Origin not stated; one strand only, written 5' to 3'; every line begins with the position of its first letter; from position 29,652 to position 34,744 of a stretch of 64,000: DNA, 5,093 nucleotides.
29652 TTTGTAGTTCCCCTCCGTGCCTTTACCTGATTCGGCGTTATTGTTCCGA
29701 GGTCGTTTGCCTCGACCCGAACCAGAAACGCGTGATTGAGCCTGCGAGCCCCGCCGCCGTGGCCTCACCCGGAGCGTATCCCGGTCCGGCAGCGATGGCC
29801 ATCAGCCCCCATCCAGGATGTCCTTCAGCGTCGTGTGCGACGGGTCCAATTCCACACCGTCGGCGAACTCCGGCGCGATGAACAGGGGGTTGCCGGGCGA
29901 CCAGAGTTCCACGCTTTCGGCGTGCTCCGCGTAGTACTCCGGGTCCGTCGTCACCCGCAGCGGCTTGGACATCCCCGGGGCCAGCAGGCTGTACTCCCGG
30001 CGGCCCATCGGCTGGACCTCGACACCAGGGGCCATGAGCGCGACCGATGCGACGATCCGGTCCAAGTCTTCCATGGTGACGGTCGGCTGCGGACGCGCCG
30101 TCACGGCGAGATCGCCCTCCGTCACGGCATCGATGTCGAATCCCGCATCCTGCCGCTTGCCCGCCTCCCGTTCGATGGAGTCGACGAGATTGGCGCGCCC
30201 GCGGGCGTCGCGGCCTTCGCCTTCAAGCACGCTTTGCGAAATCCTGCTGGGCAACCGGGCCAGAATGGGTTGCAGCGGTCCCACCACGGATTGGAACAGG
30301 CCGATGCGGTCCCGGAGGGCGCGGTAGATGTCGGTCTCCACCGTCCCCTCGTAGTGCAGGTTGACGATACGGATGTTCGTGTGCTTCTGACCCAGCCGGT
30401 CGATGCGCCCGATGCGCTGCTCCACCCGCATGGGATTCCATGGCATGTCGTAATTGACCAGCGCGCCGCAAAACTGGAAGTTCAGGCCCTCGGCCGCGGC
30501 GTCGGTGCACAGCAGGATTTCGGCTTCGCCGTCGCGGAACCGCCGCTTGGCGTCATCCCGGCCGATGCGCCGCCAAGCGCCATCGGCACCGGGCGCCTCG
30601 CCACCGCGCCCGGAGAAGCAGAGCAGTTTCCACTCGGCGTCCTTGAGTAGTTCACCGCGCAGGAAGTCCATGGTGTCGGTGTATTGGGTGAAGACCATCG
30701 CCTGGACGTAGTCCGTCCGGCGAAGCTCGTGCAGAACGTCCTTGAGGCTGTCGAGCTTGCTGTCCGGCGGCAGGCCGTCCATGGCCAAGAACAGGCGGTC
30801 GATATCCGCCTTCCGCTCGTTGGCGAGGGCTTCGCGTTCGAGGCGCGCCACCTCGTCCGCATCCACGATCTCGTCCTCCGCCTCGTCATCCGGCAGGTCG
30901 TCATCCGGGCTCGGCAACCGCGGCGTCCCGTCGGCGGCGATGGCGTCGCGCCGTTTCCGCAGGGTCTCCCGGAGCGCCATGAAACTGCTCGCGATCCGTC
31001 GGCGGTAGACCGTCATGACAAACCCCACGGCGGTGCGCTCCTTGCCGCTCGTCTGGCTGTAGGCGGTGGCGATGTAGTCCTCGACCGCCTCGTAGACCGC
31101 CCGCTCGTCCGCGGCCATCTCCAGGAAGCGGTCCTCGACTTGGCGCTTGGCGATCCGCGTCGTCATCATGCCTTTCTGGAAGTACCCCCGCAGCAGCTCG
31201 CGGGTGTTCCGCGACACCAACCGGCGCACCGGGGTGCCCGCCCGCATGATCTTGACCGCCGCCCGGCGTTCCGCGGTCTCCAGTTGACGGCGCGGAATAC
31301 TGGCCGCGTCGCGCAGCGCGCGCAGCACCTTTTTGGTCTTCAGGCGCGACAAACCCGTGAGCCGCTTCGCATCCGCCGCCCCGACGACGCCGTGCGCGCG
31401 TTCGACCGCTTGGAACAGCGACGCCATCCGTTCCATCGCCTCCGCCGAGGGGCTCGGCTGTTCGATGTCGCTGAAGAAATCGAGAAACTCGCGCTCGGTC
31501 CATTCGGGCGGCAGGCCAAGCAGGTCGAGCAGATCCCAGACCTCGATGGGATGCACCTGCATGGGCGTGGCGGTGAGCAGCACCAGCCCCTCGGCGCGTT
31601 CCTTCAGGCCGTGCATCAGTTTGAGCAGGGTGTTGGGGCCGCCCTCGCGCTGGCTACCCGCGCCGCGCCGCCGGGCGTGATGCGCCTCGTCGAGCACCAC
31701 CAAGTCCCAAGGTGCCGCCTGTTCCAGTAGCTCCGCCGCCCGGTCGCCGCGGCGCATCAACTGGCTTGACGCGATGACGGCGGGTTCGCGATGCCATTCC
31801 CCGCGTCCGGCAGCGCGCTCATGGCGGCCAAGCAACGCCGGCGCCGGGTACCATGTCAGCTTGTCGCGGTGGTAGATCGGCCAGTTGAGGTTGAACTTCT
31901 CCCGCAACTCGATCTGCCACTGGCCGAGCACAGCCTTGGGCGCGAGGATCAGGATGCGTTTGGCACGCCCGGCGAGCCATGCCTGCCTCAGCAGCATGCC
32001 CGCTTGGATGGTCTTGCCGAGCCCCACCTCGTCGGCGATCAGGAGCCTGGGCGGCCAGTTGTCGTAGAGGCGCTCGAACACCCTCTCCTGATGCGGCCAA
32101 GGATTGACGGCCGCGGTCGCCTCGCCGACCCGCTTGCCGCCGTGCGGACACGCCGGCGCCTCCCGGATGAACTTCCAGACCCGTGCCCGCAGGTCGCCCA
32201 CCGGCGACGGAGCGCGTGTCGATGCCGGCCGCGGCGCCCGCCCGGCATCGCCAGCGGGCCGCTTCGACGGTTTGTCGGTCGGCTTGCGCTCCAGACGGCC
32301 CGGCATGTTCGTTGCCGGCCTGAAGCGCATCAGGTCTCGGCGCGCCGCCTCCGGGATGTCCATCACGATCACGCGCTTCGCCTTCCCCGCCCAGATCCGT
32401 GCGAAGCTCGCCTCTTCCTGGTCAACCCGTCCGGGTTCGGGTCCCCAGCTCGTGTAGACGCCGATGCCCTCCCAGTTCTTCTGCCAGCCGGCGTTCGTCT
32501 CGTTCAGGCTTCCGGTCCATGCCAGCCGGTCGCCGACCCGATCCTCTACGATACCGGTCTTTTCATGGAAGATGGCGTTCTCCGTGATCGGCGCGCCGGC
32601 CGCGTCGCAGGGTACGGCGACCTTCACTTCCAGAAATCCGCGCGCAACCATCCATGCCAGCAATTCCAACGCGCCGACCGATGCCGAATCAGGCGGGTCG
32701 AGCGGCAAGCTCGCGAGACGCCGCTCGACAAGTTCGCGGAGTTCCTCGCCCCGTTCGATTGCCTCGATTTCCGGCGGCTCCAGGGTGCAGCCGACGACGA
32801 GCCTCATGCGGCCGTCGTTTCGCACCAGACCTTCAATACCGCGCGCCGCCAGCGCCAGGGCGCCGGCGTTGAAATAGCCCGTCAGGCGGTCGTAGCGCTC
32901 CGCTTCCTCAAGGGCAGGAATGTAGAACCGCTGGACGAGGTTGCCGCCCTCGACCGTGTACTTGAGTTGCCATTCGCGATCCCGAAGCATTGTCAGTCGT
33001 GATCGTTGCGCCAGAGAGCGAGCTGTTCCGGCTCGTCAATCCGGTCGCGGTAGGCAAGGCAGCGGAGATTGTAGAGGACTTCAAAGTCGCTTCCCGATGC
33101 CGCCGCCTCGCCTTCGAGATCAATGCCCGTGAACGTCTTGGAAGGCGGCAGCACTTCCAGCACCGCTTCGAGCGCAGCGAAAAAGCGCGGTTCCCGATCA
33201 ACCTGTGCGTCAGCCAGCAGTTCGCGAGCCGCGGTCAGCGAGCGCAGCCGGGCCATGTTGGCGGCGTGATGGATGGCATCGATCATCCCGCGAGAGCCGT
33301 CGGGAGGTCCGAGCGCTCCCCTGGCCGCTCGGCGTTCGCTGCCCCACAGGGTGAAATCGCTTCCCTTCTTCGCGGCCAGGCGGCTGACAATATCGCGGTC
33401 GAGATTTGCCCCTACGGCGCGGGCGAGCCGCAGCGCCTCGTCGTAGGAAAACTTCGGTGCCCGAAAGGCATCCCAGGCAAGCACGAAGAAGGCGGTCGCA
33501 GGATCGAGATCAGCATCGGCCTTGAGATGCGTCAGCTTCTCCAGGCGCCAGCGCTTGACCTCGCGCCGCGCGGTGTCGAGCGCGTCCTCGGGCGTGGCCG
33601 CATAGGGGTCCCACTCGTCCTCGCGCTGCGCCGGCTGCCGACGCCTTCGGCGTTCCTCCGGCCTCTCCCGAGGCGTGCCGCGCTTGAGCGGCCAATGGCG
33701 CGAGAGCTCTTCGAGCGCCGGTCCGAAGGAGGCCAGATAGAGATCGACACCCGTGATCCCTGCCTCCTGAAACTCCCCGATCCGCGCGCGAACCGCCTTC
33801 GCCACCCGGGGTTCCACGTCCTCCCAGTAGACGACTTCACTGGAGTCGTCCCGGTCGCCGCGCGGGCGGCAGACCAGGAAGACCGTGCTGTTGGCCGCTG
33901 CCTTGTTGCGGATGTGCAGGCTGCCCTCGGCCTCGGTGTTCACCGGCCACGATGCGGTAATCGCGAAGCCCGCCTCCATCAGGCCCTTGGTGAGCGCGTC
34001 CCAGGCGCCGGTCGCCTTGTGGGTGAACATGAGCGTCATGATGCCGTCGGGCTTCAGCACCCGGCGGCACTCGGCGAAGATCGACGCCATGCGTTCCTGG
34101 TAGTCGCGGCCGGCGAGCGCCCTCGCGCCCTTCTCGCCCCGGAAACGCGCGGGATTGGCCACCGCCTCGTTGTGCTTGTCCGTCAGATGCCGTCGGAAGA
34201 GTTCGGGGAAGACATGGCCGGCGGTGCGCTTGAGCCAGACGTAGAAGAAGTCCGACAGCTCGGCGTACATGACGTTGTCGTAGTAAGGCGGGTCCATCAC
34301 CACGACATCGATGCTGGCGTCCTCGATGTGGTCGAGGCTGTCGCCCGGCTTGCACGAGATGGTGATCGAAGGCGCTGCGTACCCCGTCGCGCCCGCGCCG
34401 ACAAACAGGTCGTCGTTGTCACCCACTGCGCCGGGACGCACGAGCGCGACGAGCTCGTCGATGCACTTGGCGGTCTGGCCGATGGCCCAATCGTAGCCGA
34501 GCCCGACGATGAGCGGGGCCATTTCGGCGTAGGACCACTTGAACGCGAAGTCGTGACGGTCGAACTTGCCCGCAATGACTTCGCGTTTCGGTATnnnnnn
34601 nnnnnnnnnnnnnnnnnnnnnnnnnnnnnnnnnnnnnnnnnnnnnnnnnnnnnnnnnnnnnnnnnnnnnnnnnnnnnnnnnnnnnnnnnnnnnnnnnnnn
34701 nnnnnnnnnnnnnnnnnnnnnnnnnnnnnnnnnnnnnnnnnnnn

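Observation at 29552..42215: Helicase-methylase-ATPase (DUF499 / DUF1156 / PLD-SNF2) defence island carrying extra genes inside the operon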

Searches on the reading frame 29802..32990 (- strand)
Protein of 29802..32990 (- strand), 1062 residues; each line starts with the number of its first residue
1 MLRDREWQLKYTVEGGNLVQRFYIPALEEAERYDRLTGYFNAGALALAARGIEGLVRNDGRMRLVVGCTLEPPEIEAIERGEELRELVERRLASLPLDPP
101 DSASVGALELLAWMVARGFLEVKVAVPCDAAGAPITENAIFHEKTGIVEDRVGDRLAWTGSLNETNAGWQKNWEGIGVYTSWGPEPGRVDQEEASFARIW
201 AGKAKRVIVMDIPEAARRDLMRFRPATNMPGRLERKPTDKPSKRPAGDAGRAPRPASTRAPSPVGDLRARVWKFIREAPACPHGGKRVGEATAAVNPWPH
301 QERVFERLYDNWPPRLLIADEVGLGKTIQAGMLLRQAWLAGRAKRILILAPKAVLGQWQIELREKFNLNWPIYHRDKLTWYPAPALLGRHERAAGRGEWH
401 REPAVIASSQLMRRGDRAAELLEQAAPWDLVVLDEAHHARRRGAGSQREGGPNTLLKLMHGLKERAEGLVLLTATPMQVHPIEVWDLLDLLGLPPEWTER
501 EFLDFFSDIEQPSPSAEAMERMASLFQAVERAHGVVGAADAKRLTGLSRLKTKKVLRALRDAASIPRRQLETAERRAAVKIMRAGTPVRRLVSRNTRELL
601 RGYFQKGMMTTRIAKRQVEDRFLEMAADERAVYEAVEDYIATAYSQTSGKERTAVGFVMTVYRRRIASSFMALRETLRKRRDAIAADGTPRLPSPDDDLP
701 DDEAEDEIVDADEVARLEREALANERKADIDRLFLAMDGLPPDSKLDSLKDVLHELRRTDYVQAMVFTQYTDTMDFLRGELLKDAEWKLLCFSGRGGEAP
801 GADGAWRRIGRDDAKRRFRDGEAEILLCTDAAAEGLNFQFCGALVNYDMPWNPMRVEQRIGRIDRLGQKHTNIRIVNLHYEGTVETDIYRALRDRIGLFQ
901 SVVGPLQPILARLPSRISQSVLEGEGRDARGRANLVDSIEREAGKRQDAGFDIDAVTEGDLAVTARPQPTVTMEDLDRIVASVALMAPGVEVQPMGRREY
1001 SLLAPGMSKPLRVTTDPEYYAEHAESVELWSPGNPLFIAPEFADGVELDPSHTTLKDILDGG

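Call 8: search_protein_families(library=pfam, proteins=[window:29802-32990:-], max_evalue=0.01)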
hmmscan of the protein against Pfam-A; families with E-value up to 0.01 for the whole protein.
window:29802-32990:- (1062 aa): 5 families
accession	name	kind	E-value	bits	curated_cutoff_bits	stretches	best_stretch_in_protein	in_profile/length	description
PF00176.29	SNF2-rel_dom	-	1.4e-18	67.5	24.9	1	314-651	18-267/290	SNF2-related domain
PF00271.37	Helicase_C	-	4.4e-18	66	23.5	1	745-867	2-110/110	Helicase conserved C-terminal domain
PF04851.21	ResIII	-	5.4e-07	30.1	22.5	1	297-476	4-162/164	Type III restriction enzyme, res subunit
PF00270.35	DEAD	-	2.9e-05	24.3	26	1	299-477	2-161/167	DEAD/DEAH box helicase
PF13091.12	PLDc_2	-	0.00011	22.5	27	1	132-200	68-132/132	PLD-like domain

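Call 9: search_protein_families(library=padloc, proteins=[window:29802-32990:-], max_evalue=0.01)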
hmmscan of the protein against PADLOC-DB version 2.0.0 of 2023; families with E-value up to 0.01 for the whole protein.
window:29802-32990:- (1062 aa): 45 families (the best 25 are shown)
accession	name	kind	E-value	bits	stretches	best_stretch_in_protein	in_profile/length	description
PDLC02500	BrxHI|BrxHII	-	3e-71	239.2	2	626-896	340-602/933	BrxHI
PDLC02193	PLD_Helicase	-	3.1e-67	225.5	2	314-897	246-828/905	-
PDLC02707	PbeA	-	3.8e-67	225.3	1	2-439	2-390/672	PbeA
PDLC02621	DrmD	-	1.7e-63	213.2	2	611-889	351-646/1040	DrmD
PDLC02623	DrmD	-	3.6e-58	195.2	1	297-912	102-669/1040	DrmD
PDLC02704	PbeA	-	7e-58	194.6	1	3-439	2-395/682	PbeA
PDLC00659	HmaA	-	4e-54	181.9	3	292-477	100-271/1176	SNF2 helicase / DEAD-box helicase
PDLC02504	BrxHI|BrxHII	-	6.6e-53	177.9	2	614-909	328-623/971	BrxHII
PDLC02619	DrmD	-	8.9e-52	174.3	2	623-913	264-580/872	DrmD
PDLC02703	PbeA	-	1.2e-43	147.6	1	4-239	3-236/626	PbeA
PDLC02634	DrmD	-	2.5e-42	142.7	2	617-897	314-613/900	DrmD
PDLC02843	DpdE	-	5.1e-41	138.5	2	292-491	154-312/1091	DpdE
PDLC02572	DrmA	-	3.4e-40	135.9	2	611-920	348-682/1043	DrmA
PDLC02620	DrmD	-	1.1e-37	127.6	2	623-896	331-606/1060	DrmD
PDLC02632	DrmD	-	1e-33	114.8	2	614-883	354-641/662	DrmD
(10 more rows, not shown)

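Call 39: search_protein_families(library=ncbifam, proteins=[window:29802-32990:-], max_evalue=0.001)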
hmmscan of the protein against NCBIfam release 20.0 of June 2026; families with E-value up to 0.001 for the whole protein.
window:29802-32990:- (1062 aa): 20 families
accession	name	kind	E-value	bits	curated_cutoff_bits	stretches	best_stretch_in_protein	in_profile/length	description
NF042964.1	phospholipD_antiphage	equivalog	3.8e-106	356.4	1100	2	298-910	230-833/895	phospholipase D-like domain-containing anti-phage protein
NF038317.1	DISARM_DrmD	equivalog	7e-79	266.3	610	2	609-927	333-670/1021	DISARM system SNF2-like helicase DrmD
NF003426.0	PRK04914.1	equivalog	3.8e-61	207.4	576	2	291-616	148-441/959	RNA polymerase-associated protein RapA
NF041062.1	DpdE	equivalog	2.3e-53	181.4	500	1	292-924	149-701/1048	protein DpdE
NF038318.1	DISARM_DrmD_b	equivalog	3.4e-51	174.4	950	2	623-913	261-577/868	DISARM system SNF2-like helicase DrmD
NF058637.1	helic_SCO1167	equivalog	2.6e-21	75.4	1200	2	745-911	764-918/932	SCO1167/SCO6262 family helicase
NF053675.1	pilus_reg_Snf2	equivalog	6.3e-16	57.6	1100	2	729-890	848-995/1029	pilus expression-regulating Snf2 family helicase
NF010337.0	PRK13766.1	equivalog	1.6e-12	46.4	610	1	745-895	349-493/781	Hef nuclease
NF008394.0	PRK11192.1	equivalog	6.9e-12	44.9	507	1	752-893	238-367/441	ATP-dependent RNA helicase SrmB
NF053631.1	RNA_helic_CshA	equivalog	2.8e-09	36.4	646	1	794-879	259-344/434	degradosome RNA helicase CshA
NF053711.1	RNA_heli_RhlE1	exception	7.7e-09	34.8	750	1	752-876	235-348/434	RNA helicase RhlE1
NF003390.0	PRK04537.1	equivalog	1.2e-07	31.2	732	1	811-943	296-421/572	ATP-dependent RNA helicase RhlB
NF008744.0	PRK11776.1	equivalog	3.9e-07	29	524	1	807-879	277-349/460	ATP-dependent RNA helicase DbpA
NF008642.0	PRK11634.1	equivalog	6.6e-07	28.1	989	1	808-876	281-349/628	DEAD/DEAH family ATP-dependent RNA helicase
NF041790.1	anti-phage_ZorD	equivalog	9.5e-07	27.1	1500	0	317-366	608-658/1035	type I Zorya anti-phage system protein ZorD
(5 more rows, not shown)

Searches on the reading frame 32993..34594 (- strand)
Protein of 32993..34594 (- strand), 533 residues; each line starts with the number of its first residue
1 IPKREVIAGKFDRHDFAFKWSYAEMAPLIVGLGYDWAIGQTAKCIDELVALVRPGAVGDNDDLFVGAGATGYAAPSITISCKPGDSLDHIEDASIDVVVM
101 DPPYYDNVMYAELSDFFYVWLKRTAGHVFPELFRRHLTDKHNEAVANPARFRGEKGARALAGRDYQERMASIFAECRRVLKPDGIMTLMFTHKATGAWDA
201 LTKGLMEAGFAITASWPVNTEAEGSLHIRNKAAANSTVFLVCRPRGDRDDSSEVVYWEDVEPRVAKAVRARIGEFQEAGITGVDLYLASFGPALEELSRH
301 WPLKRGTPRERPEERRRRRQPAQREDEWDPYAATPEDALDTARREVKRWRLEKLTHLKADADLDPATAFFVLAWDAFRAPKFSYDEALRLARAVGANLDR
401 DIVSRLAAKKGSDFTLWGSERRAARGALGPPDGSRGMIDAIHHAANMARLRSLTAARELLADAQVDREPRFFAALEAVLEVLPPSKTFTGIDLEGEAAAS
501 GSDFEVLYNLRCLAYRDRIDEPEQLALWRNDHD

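Call 8: search_protein_families(library=pfam, proteins=[window:32993-34594:-], max_evalue=0.01)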
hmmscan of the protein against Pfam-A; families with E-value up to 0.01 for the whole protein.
window:32993-34594:- (533 aa): 1 family
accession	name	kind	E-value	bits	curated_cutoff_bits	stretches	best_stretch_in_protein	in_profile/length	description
PF01555.25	N6_N4_Mtase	-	1.1e-05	25.9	26.7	1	95-202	1-65/221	DNA methylase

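Call 9: search_protein_families(library=padloc, proteins=[window:32993-34594:-], max_evalue=0.01)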
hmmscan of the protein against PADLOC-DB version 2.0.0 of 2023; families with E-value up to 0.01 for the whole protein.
window:32993-34594:- (533 aa): 21 families
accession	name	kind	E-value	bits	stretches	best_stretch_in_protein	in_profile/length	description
PDLC00660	HmaB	-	4.2e-34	115.6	1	96-300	569-781/967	DNA-adenine methylase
PDLC00661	HmaB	-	1.3e-32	110.7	1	95-299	569-780/973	DNA-adenine methylase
PDLC03233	MTase_II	-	1.3e-21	74.8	1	2-242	422-641/731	Type II methyltransferase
PDLC02189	DUF1156_MTase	-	1.5e-19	67.8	1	78-273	534-703/944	-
PDLC03352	MTase_II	-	6.7e-19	65.2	2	84-127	555-598/1023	Type II methyltransferase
PDLC02541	PglX|PglXI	-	7.8e-18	62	1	81-234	480-611/919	PglXI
PDLC03314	MTase_II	-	1.5e-14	51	1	94-273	546-707/944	Type II methyltransferase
PDLC03312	MTase_II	-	7.2e-13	45.1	1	87-213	1121-1231/1344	Type II methyltransferase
PDLC03346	MTase_II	-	9.4e-12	41.5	1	83-246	598-739/1068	Type II methyltransferase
PDLC04134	mad2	-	3.2e-05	20.9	1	84-211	346-419/492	mads_2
PDLC03387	MTase_II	-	8.4e-05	19.8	0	84-112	20-48/289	Type II methyltransferase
PDLC03299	MTase_II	-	9.6e-05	20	0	85-109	24-48/296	Type II methyltransferase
PDLC03350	MTase_II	-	0.00046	17.7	1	79-186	60-121/312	Type II methyltransferase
PDLC03353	MTase_II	-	0.00068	17.2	1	86-191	19-81/260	Type II methyltransferase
PDLC03228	MTase_II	-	0.00087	17.2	0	151-213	34-92/227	Type II methyltransferase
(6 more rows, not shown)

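Call 39: search_protein_families(library=ncbifam, proteins=[window:32993-34594:-], max_evalue=0.001)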
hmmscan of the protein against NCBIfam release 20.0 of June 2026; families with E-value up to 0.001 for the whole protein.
window:32993-34594:- (533 aa): 2 families
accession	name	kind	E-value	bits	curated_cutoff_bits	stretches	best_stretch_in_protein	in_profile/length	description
NF042963.1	DUF1156_antiphage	equivalog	3.2e-25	88.4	1000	1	93-299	572-763/960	anti-phage-associated DUF1156 domain-containing protein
NF008572.0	PRK11524.1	equivalog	0.00078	18.6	292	0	86-116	25-55/294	adenine-specific DNA-methyltransferase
